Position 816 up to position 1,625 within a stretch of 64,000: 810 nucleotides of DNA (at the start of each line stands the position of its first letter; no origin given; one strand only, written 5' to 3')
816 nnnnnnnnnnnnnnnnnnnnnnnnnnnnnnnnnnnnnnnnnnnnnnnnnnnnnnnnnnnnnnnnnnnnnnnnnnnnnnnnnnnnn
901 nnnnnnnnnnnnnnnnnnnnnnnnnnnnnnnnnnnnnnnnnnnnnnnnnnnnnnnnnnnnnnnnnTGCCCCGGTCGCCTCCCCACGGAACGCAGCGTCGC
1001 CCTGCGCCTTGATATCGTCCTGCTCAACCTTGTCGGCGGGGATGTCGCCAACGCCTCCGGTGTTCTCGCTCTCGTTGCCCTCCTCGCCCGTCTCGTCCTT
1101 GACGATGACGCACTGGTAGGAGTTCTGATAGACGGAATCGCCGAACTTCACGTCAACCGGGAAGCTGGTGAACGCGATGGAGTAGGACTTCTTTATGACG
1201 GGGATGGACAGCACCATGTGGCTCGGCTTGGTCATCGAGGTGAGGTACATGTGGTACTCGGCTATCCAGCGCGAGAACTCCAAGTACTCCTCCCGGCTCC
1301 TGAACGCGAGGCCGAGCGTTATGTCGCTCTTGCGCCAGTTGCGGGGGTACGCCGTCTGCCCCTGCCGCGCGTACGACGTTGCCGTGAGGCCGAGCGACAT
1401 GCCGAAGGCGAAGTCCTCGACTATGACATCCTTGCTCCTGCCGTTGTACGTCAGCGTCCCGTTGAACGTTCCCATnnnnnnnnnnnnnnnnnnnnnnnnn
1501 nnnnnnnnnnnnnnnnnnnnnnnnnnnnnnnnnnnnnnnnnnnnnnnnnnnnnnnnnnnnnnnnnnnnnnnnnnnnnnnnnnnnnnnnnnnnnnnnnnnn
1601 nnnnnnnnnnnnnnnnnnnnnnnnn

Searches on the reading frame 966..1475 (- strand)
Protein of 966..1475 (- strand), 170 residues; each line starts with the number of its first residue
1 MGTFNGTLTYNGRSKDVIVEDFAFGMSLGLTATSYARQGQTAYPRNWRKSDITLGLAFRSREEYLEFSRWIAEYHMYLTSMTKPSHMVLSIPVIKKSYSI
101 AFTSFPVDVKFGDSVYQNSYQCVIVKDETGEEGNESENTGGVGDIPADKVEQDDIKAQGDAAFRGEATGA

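Call 60: find_encoding_contigs(protein=window:966-1475:-, flank=10000, max_places=10)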
Protein window:966-1475:- (170 aa): 23 contigs read that carry it; 10 places shown.
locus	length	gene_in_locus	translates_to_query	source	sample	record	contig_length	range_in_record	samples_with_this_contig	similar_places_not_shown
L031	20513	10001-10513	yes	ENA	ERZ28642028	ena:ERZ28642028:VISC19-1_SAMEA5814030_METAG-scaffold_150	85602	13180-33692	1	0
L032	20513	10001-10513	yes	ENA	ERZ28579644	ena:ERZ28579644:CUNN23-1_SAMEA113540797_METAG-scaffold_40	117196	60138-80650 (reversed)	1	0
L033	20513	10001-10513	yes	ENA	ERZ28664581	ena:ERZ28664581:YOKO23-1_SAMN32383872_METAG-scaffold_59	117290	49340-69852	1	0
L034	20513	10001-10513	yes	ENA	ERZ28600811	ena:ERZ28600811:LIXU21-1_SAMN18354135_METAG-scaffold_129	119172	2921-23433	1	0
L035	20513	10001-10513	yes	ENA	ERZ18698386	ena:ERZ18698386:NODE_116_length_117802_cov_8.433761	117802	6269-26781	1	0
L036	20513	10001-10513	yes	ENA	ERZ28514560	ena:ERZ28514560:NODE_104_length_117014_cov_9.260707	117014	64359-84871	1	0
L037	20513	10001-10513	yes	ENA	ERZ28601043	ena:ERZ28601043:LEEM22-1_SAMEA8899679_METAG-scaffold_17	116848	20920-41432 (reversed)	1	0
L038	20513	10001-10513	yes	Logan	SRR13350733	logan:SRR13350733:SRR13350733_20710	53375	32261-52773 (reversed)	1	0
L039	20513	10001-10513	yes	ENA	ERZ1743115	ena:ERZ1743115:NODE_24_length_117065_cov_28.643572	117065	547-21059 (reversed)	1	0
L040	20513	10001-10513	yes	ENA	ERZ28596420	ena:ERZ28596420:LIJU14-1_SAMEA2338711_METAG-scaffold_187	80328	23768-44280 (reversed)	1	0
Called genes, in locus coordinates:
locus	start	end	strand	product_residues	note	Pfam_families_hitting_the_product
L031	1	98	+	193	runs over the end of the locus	-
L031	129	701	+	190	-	-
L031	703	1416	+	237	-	-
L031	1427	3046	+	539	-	PF14528:LAGLIDADG_3 (weak)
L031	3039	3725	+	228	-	-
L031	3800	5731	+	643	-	PF17482:Phage_sheath_1C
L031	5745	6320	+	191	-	-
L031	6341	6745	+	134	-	-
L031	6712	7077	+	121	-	-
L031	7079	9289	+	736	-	-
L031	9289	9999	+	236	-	-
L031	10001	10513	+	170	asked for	-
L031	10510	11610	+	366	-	-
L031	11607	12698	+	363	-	PF25309:ELLD (faint), PF05382:Amidase_5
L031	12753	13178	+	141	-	PF21939:Gp10_C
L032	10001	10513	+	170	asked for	-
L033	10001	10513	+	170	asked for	-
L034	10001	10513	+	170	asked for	-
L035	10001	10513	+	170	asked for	-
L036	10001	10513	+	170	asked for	-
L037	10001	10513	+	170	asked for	-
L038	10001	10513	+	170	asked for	-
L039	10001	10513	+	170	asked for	-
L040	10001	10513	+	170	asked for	-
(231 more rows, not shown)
